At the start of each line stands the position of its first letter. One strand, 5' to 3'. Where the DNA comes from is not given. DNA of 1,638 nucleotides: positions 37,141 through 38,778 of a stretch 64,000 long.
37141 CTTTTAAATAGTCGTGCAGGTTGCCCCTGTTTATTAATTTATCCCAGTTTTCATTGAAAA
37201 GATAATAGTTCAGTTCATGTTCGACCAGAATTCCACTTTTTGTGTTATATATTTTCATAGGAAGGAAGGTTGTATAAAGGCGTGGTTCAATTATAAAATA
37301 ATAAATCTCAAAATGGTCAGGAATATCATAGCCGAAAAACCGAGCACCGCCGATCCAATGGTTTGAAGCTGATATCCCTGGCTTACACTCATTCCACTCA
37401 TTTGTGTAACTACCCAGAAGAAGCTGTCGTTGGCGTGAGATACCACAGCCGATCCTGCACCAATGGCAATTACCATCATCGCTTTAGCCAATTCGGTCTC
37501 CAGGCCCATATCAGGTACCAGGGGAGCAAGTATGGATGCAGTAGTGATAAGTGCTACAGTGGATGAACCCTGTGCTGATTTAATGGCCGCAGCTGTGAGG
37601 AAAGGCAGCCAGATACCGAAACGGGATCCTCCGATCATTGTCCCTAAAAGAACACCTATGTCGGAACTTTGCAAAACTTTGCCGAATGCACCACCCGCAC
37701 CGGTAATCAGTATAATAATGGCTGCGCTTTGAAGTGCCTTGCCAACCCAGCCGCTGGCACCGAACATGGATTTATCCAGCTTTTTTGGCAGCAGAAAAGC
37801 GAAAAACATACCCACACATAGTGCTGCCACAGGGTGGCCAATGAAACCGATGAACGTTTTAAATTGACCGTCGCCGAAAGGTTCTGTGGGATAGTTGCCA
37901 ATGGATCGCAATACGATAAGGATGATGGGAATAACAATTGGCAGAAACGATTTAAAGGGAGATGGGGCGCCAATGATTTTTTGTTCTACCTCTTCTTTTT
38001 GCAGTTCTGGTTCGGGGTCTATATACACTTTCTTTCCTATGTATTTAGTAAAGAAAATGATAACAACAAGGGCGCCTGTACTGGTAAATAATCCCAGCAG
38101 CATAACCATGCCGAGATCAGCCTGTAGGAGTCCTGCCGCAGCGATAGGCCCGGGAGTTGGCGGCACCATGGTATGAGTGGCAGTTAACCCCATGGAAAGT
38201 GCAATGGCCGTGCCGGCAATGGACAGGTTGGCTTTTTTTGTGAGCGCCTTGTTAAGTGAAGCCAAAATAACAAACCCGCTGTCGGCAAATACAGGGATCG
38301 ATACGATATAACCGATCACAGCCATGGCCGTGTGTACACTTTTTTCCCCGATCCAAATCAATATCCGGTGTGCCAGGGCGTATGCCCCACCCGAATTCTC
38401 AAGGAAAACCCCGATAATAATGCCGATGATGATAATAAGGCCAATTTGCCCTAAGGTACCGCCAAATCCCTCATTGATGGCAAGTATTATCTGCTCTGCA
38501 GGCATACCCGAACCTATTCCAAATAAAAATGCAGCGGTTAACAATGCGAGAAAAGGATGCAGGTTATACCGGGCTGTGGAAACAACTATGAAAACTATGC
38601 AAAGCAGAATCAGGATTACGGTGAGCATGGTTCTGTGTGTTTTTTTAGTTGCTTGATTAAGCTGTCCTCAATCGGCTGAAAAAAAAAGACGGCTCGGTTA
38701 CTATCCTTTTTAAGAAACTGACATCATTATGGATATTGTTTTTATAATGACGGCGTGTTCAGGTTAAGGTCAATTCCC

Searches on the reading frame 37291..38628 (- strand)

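Call 3: search_protein_families(library=pfam, proteins=[window:37291-38628:-], max_evalue=0.01)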
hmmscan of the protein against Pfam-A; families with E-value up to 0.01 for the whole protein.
window:37291-38628:- (445 aa): 1 family
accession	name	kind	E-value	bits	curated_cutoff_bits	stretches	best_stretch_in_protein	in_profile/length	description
PF02447.22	GntP_permease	-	1e-96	324.8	22.5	1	3-442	2-439/440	GntP family permease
